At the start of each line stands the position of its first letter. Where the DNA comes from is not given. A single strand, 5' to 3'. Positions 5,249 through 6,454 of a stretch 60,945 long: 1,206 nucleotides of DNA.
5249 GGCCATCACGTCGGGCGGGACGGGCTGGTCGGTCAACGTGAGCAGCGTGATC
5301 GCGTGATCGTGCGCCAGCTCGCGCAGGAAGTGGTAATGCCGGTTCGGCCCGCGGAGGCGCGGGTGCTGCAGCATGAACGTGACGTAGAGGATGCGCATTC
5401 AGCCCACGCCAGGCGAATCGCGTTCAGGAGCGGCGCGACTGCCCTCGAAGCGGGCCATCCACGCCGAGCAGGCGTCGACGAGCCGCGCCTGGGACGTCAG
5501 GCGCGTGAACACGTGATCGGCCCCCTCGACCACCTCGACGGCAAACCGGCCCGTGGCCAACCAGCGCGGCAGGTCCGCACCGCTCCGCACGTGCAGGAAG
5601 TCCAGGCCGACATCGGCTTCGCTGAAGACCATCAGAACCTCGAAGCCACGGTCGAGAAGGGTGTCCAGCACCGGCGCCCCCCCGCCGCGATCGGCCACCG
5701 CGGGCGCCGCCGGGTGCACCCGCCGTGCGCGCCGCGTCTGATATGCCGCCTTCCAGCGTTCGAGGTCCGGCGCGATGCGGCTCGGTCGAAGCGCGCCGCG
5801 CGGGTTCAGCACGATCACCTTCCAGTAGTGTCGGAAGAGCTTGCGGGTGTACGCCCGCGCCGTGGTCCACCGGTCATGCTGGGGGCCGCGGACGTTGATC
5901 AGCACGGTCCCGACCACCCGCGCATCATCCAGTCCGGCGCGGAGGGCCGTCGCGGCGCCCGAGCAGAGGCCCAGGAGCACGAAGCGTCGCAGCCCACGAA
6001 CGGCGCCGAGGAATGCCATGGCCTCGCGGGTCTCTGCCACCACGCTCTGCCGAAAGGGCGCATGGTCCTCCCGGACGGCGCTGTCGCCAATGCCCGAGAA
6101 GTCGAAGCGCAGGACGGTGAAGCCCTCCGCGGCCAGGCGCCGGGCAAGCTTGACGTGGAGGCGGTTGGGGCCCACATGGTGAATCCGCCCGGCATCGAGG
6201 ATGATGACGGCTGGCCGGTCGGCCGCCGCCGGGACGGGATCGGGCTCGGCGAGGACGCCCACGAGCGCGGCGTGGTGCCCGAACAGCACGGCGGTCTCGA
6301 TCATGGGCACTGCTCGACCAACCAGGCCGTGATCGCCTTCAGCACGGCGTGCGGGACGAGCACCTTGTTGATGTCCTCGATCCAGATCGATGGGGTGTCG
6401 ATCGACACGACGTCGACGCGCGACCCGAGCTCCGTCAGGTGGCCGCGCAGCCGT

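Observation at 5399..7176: Tandem alpha/beta-hydrolase paralogues (Cys nucleophile plus nucleophile-less partner) replace a release domain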

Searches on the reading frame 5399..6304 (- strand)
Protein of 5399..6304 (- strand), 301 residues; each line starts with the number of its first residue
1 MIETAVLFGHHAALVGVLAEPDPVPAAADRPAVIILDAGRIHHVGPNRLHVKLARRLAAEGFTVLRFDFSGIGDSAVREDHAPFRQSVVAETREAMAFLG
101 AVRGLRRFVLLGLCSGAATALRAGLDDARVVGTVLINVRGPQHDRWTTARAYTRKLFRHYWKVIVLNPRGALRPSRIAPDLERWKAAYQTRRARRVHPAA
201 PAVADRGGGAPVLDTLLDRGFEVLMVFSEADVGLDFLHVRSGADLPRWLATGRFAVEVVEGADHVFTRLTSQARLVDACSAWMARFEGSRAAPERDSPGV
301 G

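Call 6: search_protein_families(library=ncbifam, proteins=[window:5399-6304:-], max_evalue=1)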
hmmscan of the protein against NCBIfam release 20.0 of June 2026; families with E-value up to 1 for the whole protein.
window:5399-6304:- (301 aa): 7 families
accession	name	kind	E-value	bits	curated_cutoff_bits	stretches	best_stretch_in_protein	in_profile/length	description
TIGR03100.1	hydr1_PEP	hypoth_equivalog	5.8e-27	94.7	168.45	1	10-284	10-273/274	hydrolase 1, exosortase A system-associated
TIGR03101.1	hydr2_PEP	hypoth_equivalog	0.00011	21.9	202.75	1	51-123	46-116/266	hydrolase 2, exosortase A system-associated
NF041096.1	esterase_EstD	equivalog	0.00017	20.7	600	1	42-137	176-272/421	esterase EstD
NF058544.1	IVPilMotSglTMyx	equivalog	0.017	15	300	1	49-137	51-136/210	type IV pili motility protein SglT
NF052620.1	AryltfaseLP1002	equivalog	0.025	14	300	1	10-74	12-75/265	lp_1002 family arylesterase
NF045632.1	hydroxlase_HsaD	equivalog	0.037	13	400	1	58-136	60-134/290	4,5:9,10-diseco-3-hydroxy-5,9,17-trioxoandrosta-1(10),2-diene-4-oate hydrolase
NF041759.1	mac_hydro_EstT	equivalog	0.048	12.8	450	1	51-141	40-128/278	macrolide hydrolase EstT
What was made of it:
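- On TIGR03100 (hydrolase 1, exosortase A system-associated): It is the best hit, with E 6e-27 and profile positions 10-273 of 274 (call 6).
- Closest known: Exosortase A. Same: They are the best family hits for hydA and hydB respectively (call 6).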

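Call 7: search_protein_families(library=pfam, proteins=[window:5399-6304:-], max_evalue=1)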
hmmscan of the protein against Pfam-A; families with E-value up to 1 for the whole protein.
window:5399-6304:- (301 aa): 4 families
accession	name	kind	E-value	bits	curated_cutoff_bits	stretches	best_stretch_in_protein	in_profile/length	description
PF12146.15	Hydrolase_4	-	1.9e-08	34.4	27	1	32-142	5-113/239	Serine aminopeptidase, S33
PF12697.13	Abhydrolase_6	-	4.7e-08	34.4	26.3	1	53-276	20-215/217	Alpha/beta hydrolase family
PF00561.26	Abhydrolase_1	-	0.00038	20.6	25.8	1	52-138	18-102/245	alpha/beta hydrolase fold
PF01738.24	DLH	-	0.016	15.2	21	1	24-134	11-125/217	Dienelactone hydrolase family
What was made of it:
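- On Dienelactone hydrolase family (PF01738): hydB scores 15.2 bits, E 0.016 (call 7).
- The Pfam DLH hit is below threshold (call 7).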

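Call 10: search_solved_structures(query=window:5399-6304:-, max_evalue=0.1, show_alignments=3)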
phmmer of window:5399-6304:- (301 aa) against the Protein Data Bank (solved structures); distinct sequences matched with E-value up to 0.1: 25.
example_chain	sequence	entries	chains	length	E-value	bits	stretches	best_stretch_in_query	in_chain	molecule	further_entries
9pjb_A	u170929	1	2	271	9.6e-14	54.5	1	5-138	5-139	MHETase MHT043-5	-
9pir_A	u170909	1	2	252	1.3e-12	50.8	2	29-136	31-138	Alpha/beta fold hydrolase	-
9pic_A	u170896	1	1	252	2.1e-12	50.1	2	29-136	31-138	Alpha/beta fold hydrolase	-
9pid_A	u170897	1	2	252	6.6e-12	48.5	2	29-129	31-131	Alpha/beta fold hydrolase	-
8b4u_A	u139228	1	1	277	1.1e-10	44.5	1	6-135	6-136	Alpha/beta hydrolase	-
9w30_A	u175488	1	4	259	5.5e-07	32.3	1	16-87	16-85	Alpha/beta superfamily hydrolase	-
7qjm_A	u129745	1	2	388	4.2e-06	29.4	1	13-147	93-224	alpha/beta-hydrolase (202)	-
4baz_A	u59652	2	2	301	0.0002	23.9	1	52-164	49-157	PROBABLE EPOXIDE HYDROLASE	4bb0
4b9a_A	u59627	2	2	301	0.0002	23.9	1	52-164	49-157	PROBABLE EPOXIDE HYDROLASE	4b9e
5cml_A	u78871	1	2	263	0.00022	23.7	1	52-145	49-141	OsmC family protein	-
4bat_A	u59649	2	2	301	0.00032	23.2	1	52-164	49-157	PROBABLE EPOXIDE HYDROLASE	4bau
7wwh_A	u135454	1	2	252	0.00036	23.1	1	30-125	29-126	Alpha/beta hydrolase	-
2fuk_A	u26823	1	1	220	0.00049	22.6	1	37-147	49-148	XC6422 protein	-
9u9l_A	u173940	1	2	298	0.0018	20.7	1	29-163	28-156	Fluoroacetate dehalogenase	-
21bk_A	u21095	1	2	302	0.0019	20.7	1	29-163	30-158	Fluoroacetate dehalogenase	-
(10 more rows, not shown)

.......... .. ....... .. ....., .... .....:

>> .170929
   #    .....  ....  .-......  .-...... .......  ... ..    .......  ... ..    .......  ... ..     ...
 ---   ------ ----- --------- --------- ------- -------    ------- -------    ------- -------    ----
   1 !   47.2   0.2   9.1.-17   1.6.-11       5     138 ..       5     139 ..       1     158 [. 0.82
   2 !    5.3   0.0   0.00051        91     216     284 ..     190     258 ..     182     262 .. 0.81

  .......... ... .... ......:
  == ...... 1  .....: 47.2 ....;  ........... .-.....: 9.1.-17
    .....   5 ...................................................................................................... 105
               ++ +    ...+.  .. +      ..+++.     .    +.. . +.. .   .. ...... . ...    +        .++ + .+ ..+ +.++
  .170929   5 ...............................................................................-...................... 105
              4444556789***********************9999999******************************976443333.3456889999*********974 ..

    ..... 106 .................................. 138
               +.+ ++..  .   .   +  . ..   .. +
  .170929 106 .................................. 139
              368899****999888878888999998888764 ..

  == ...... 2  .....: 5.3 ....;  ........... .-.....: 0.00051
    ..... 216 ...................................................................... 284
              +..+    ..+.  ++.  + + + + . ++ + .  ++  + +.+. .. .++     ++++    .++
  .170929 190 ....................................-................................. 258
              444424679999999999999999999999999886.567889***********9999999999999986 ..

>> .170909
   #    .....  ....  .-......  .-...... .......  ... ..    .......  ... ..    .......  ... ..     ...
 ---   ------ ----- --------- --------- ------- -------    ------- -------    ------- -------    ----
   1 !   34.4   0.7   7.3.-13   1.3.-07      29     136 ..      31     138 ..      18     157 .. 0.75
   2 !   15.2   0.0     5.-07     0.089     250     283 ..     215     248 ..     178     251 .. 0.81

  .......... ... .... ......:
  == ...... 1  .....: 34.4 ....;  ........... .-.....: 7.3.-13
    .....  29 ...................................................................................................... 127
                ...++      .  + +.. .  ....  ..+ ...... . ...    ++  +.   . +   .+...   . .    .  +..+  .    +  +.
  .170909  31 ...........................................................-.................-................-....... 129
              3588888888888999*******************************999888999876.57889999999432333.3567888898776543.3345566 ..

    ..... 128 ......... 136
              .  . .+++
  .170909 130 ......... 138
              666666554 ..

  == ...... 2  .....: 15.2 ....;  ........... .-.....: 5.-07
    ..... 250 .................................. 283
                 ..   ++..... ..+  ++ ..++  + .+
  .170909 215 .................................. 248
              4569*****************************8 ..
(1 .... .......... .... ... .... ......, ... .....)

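Call 12: find_homologous_proteins(query=window:5399-6304:-, max_evalue=0.00001)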
Query window:5399-6304:- (301 aa): 448 proteins with E <= 0.00001 among 8000 candidates; the best 120 are listed.
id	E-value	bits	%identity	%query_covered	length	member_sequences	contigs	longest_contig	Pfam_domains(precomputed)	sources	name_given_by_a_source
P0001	1.9e-194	663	100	100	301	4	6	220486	PF12697.14,PF12146.16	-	-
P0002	3.0e-137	475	76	95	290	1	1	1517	PF12697.14,PF00561.27,PF12146.16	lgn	-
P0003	1.0e-125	437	71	95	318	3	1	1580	PF12146.16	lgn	-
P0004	1.2e-89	318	58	95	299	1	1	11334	PF12697.14,PF00561.27,PF12146.16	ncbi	-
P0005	3.4e-85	304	52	98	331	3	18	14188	PF12697.14,PF12146.16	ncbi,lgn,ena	-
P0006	4.5e-74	267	46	98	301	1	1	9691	PF12697.14,PF00561.27,PF12146.16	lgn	-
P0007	5.5e-72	261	47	99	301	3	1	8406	PF12697.14,PF00561.27,PF12146.16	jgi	jgi:pimeloyl-ACP methyl ester carboxylesterase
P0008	1.1e-70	256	45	93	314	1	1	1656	PF00561.27,PF12146.16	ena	-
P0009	4.0e-60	222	43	96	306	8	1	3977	PF12697.14,PF00561.27,PF12146.16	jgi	jgi:pimeloyl-ACP methyl ester carboxylesterase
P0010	5.5e-60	221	42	94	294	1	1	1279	PF12697.14,PF01738.25,PF00561.27,PF12146.16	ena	-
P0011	2.3e-59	219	41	95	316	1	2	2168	PF01738.25,PF00561.27,PF12146.16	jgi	jgi:pimeloyl-ACP methyl ester carboxylesterase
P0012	1.0e-58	217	42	94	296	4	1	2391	PF12697.14,PF00561.27,PF12146.16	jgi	jgi:pimeloyl-ACP methyl ester carboxylesterase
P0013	1.1e-57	214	41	94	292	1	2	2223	PF00561.27,PF12146.16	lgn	-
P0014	1.3e-57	213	40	95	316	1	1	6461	PF12697.14,PF00561.27,PF12146.16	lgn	-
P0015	1.5e-57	213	40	94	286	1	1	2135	PF12697.14,PF00561.27,PF12146.16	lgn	-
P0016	2.6e-57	212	42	93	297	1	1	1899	PF00561.27,PF12146.16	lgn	-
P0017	7.7e-57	211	44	94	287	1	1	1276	PF12697.14,PF00561.27,PF12146.16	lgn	-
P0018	1.5e-56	210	41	96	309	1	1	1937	PF12697.14,PF00561.27,PF12146.16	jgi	jgi:pimeloyl-ACP methyl ester carboxylesterase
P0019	1.7e-56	210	42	93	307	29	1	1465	PF12697.14,PF00561.27,PF12146.16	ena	-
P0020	2.1e-56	209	40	95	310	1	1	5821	PF12697.14,PF00561.27,PF12146.16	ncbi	-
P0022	4.2e-56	208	42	94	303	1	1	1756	PF12697.14,PF00561.27,PF12146.16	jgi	jgi:pimeloyl-ACP methyl ester carboxylesterase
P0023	2.3e-55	206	43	94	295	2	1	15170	PF12697.14,PF00561.27,PF12146.16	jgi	jgi:pimeloyl-ACP methyl ester carboxylesterase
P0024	2.4e-55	206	43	94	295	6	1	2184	PF12697.14,PF00561.27,PF12146.16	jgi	-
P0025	3.0e-55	206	41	98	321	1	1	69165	PF12697.14,PF00561.27,PF12146.16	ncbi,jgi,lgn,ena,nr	ncbi:MAG TPA: alpha/beta fold hydrolase [Anaerolineae bacterium]|nr:alpha/beta fold hydrolase [Anaer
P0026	4.5e-55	205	42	94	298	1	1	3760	PF12697.14,PF00561.27,PF12146.16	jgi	jgi:dienelactone hydrolase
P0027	5.0e-55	205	41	94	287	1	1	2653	PF12697.14,PF00561.27,PF12146.16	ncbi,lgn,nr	ncbi:MAG TPA: alpha/beta fold hydrolase [Egibacteraceae bacterium]|nr:alpha/beta fold hydrolase [Egi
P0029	7.9e-55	204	42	94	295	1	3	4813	PF12697.14,PF00561.27,PF12146.16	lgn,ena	-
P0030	1.0e-54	204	39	97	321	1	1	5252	PF12697.14,PF00561.27,PF12146.16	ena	-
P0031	1.4e-54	203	41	94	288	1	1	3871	PF00561.27,PF12146.16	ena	-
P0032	2.1e-54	203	41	94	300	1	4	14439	PF12697.14,PF00561.27,PF12146.16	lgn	-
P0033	2.8e-54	202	41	94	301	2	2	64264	PF12697.14,PF01738.25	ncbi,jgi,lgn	jgi:alpha/beta superfamily hydrolase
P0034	3.2e-54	202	41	96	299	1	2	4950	PF12697.14,PF00561.27,PF12146.16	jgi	jgi:pimeloyl-ACP methyl ester carboxylesterase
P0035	6.1e-54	201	39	94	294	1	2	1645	PF12697.14,PF12146.16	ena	-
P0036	7.0e-54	201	42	93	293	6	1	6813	PF12697.14,PF00561.27,PF12146.16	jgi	jgi:pimeloyl-ACP methyl ester carboxylesterase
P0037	3.7e-53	199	41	94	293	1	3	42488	PF12146.16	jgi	jgi:pimeloyl-ACP methyl ester carboxylesterase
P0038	4.2e-53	199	41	94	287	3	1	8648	PF00561.27,PF12146.16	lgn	-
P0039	5.2e-53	198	43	97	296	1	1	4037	PF00561.27,PF12146.16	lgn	-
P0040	1.4e-52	197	42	94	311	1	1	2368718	PF12697.14,PF00561.27,PF12146.16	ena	-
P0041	2.0e-52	196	41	94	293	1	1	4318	PF12146.16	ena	-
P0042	2.3e-52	196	39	94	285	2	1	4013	PF00561.27,PF12146.16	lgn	-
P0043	8.9e-52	194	40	94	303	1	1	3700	PF12697.14,PF12146.16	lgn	-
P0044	1.0e-51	194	39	94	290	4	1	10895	PF12697.14,PF00561.27,PF12146.16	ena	-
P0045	1.2e-51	194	41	94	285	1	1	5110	PF12146.16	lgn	-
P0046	1.4e-51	194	39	95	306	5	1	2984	PF12697.14,PF00561.27,PF12146.16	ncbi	-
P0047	2.1e-51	193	39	94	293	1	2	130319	PF12697.14,PF00561.27,PF12146.16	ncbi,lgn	-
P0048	2.2e-51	193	43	95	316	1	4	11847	PF12697.14,PF00561.27,PF12146.16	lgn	-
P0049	2.6e-51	193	40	98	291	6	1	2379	PF12697.14,PF00561.27,PF12146.16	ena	-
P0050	3.0e-51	192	38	94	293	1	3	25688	PF00561.27,PF12146.16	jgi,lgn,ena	-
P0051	3.3e-51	192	43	95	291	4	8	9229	PF12697.14,PF00561.27,PF12146.16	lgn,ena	-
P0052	3.5e-51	192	40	100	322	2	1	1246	PF12697.14,PF00561.27,PF12146.16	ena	-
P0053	4.5e-51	192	40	93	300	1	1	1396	PF12697.14,PF00561.27,PF12146.16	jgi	jgi:pimeloyl-ACP methyl ester carboxylesterase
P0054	4.8e-51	192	40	94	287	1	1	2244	PF12146.16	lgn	-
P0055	6.9e-51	191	41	95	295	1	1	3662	PF12697.14,PF00561.27,PF12146.16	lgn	-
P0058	3.8e-50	189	39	93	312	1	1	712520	PF00561.27,PF12146.16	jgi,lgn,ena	-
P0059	4.0e-50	189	41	94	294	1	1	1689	PF12697.14,PF00561.27,PF12146.16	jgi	jgi:pimeloyl-ACP methyl ester carboxylesterase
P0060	5.1e-50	188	40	94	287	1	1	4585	PF00561.27,PF12146.16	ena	-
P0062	6.4e-50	188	43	94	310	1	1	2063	PF00561.27,PF12146.16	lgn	-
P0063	7.8e-50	188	42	95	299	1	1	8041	PF12697.14,PF00561.27,PF12146.16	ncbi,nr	ncbi:MAG: alpha/beta hydrolase [Thermoanaerobaculia bacterium]|nr:alpha/beta hydrolase [Thermoanaero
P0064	9.9e-50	187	40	95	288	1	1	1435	PF00561.27,PF12146.16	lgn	-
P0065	1.9e-49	187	39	95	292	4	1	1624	PF00561.27,PF12146.16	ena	-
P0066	2.7e-49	186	40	92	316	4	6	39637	PF12697.14,PF00561.27,PF12146.16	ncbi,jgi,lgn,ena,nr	ncbi:MAG: hypothetical protein DMG60_02065 [Acidobacteria bacterium]|nr:MAG: hypothetical protein DM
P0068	4.4e-49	185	39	95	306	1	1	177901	PF12697.14,PF00561.27,PF12146.16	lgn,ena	-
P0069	4.7e-49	185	40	95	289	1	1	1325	PF12697.14,PF00561.27,PF12146.16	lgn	-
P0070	5.4e-49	185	41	95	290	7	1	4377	PF12697.14,PF00561.27,PF12146.16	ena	-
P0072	1.1e-48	184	39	100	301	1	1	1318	PF00561.27,PF12146.16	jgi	jgi:pimeloyl-ACP methyl ester carboxylesterase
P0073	1.4e-48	184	41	94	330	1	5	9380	PF00561.27,PF12146.16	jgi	jgi:pimeloyl-ACP methyl ester carboxylesterase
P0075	4.5e-48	182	41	94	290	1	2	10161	PF00561.27,PF12146.16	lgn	-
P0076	8.4e-48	181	35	100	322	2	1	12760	PF12697.14,PF00561.27,PF12146.16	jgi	jgi:alpha/beta superfamily hydrolase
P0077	1.2e-47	181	41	93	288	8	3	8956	PF12146.16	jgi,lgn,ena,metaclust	jgi:pimeloyl-ACP methyl ester carboxylesterase|metaclust:\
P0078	1.3e-47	181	38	94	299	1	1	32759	PF12697.14,PF12146.16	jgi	jgi:pimeloyl-ACP methyl ester carboxylesterase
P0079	1.4e-47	180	41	100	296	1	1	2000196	PF00561.27,PF12146.16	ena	-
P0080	2.2e-47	180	40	94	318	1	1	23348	PF12697.14,PF00561.27,PF12146.16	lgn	-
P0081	2.6e-47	180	40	93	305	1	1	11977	PF12697.14,PF00561.27,PF12146.16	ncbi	-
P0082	2.7e-47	179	39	99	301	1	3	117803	PF12697.14,PF00561.27,PF12146.16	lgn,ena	-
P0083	3.2e-47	179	35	94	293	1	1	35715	PF00561.27,PF12146.16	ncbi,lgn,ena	-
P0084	6.3e-47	178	41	95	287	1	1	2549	PF12697.14,PF00561.27,PF12146.16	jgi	jgi:alpha-beta hydrolase superfamily lysophospholipase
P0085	6.4e-47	178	45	83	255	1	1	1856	PF12697.14,PF00561.27,PF12146.16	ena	-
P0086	7.3e-47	178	36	94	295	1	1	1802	PF00561.27,PF12146.16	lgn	-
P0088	8.8e-47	178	38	100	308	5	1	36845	PF12697.14,PF00561.27,PF12146.16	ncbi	-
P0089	1.6e-46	177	40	92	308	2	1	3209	PF12697.14,PF00561.27,PF12146.16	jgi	jgi:pimeloyl-ACP methyl ester carboxylesterase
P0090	2.6e-46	176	41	94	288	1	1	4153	PF00561.27,PF12146.16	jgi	-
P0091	2.9e-46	176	38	92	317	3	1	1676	PF20408.5,PF12146.16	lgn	-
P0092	2.9e-46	176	39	92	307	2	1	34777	PF12697.14,PF00561.27,PF12146.16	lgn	-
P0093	5.4e-46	175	39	92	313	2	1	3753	PF20408.5,PF12697.14,PF00561.27,PF12146.16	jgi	-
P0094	5.7e-46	175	42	97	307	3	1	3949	PF00561.27,PF12146.16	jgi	jgi:dienelactone hydrolase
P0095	7.1e-46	175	39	92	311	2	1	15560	PF12697.14,PF00561.27,PF12146.16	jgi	jgi:alpha/beta superfamily hydrolase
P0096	8.6e-46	175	39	92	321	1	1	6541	PF12697.14,PF00561.27,PF12146.16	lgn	-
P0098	1.4e-45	174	38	92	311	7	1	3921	PF12697.14,PF00561.27,PF12146.16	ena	-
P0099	2.0e-45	173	41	94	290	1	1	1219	PF12697.14,PF00561.27,PF12146.16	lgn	-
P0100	2.0e-45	173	40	94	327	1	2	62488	PF00561.27,PF12146.16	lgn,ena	-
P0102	2.1e-45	173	37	94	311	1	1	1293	PF12697.14,PF00561.27,PF12146.16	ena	-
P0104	3.5e-45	173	39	96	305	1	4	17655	PF12697.14,PF00561.27,PF12146.16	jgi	jgi:pimeloyl-ACP methyl ester carboxylesterase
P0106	7.7e-45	171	40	94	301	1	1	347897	PF00561.27,PF12146.16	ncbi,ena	-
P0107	8.1e-45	171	39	93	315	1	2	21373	PF12697.14,PF12146.16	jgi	jgi:pimeloyl-ACP methyl ester carboxylesterase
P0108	9.9e-45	171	41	98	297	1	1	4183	PF00561.27,PF12146.16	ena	-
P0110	1.1e-44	171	40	93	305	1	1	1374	PF00561.27,PF12146.16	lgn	-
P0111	1.1e-44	171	40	95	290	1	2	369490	PF12146.16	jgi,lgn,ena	-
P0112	1.4e-44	171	43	93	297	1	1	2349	PF12697.14,PF00561.27,PF12146.16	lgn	-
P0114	2.4e-44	170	35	94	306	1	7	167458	PF12697.14,PF03096.21,PF00561.27,PF12146.16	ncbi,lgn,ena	-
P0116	3.5e-44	169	40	94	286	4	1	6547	PF12697.14,PF00561.27,PF12146.16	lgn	-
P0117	3.5e-44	169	37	98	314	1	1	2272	PF12697.14,PF00561.27,PF12146.16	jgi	jgi:alpha-beta hydrolase superfamily lysophospholipase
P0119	6.9e-44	168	40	94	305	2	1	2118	PF00561.27,PF12146.16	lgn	-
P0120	7.7e-44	168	40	94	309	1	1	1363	PF12146.16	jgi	jgi:dienelactone hydrolase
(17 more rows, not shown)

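Call 22: find_related_loci(query=A1, collection=genome_contigs, flank=10000)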
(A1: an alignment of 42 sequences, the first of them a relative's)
Query A1 (301 aa) in genome_contigs; peptide patterns used: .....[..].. (x = any residue, [..] = any of these).
282 stretches matched a pattern; 193 encode a relative of the query (tblastn E <= 1e-3); the best 80 are kept; 80 distinct loci.
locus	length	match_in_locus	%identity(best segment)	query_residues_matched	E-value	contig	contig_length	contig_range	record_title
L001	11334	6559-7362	58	1-285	4e-90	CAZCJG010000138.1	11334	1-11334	MAG TPA_asm: uncultured Anaerolineales bacterium isolate SRP173033_co3_125 genome assembly, contig: NODE_7765_length_113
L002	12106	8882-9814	52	1-295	3e-89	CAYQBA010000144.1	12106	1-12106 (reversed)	MAG TPA_asm: uncultured Anaerolineales bacterium isolate binchicken_co27_399 genome assembly, contig: NODE_9328_length_1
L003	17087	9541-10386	41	3-282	5e-61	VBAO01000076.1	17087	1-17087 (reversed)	MAG: Bacillati bacterium ANGP1 isolate NP_7 14_1009_09_30cm_scaffold_3560, whole genome shotgun sequence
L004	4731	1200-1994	47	3-277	2e-60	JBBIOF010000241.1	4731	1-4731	MAG: Candidatus Rokuibacteriota bacterium isolate QH2S170213_bin_273 NODE_16243_length_4731_cov_7.144996, whole genome s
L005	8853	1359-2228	41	1-293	7e-60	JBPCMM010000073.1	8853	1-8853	MAG: Pyrinomonadaceae bacterium isolate TH_ant_mag_104 S1Ck127_5006580_flag_0_multi_23.9725_len_8853, whole genome shotg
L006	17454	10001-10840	41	16-285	1e-58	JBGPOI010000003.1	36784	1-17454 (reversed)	MAG: Candidatus Binatia bacterium isolate OBJ_0618_7090110_195 k141_386465_length_36784_cov_89.4692, whole genome shotgu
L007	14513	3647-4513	41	1-282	3e-58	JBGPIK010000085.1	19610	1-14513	MAG: Candidatus Binatia bacterium isolate OBJ_0618_7090110_336 k141_11542448_length_19610_cov_54.7635, whole genome shot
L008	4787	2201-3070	41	3-285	9e-57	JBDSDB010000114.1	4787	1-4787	MAG: Gemmatimonadaceae bacterium isolate cluster1_bin.171 k127_11461198, whole genome shotgun sequence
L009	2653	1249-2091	41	3-283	5e-57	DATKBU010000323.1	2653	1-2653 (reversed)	MAG TPA_asm: Egibacteraceae bacterium isolate SMAG_U14428 k141_2562992, whole genome shotgun sequence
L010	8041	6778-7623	42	1-285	1e-55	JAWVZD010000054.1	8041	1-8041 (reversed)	MAG: Thermoanaerobaculia bacterium isolate HN14.bin.20 k141_786141_length_8041_cov_29.6335, whole genome shotgun sequenc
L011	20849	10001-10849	38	1-282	2e-55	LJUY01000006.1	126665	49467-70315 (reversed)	MAG: candidate division Zixibacteria bacterium SM23_81 WORSMTZ_136, whole genome shotgun sequence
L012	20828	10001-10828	40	1-277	1e-53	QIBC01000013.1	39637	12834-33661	MAG: Acidobacteria bacterium isolate gp1 AA112 14_0929_09_20cm_scaffold_198_curated, whole genome shotgun sequence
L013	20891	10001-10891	36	1-283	1e-52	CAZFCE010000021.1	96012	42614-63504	MAG TPA_asm: uncultured Caldilineaceae bacterium isolate binchicken_co20_290 genome assembly, contig: NODE_596_length_96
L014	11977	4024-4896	40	3-282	5e-52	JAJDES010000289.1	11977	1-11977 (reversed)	MAG: Planctomycetota bacterium isolate OFTM165 OFTM165_288, whole genome shotgun sequence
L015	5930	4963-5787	39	1-276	9e-52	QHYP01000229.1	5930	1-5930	MAG: Acidobacteria bacterium isolate gp2 AA85 14_1009_12_40cm_scaffold_19904_curated, whole genome shotgun sequence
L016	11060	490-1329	39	1-282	5e-50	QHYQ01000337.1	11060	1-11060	MAG: Acidobacteria bacterium isolate gp2 AA84 14_0929_12_30cm_scaffold_5942_curated, whole genome shotgun sequence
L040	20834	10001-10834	41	3-291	5e-44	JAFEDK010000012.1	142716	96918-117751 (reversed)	MAG: Proteobacteria bacterium isolate SZAS-78 PROT-AMP-19__12__length-142716, whole genome shotgun sequence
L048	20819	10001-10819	36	1-282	2e-41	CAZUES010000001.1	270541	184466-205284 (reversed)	MAG TPA_asm: uncultured Gemmatimonas sp. isolate SRP344714_co1_324 genome assembly, contig: NODE_75_length_270541_cov_16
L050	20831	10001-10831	37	1-285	4e-41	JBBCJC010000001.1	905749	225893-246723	MAG: Gemmatimonadales bacterium isolate MAG_CPA_16 P10A_000000058073, whole genome shotgun sequence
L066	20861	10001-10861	35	1-293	1e-38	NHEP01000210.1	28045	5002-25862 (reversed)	MAG: bacterium TMED88 isolate TMED88 70377, whole genome shotgun sequence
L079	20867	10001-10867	38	1-293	7e-37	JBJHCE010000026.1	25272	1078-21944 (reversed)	MAG: Gemmatimonadales bacterium isolate SF2967_J5348.metabat2_refined.033 NODE_1933_length_25272_cov_5.123484, whole gen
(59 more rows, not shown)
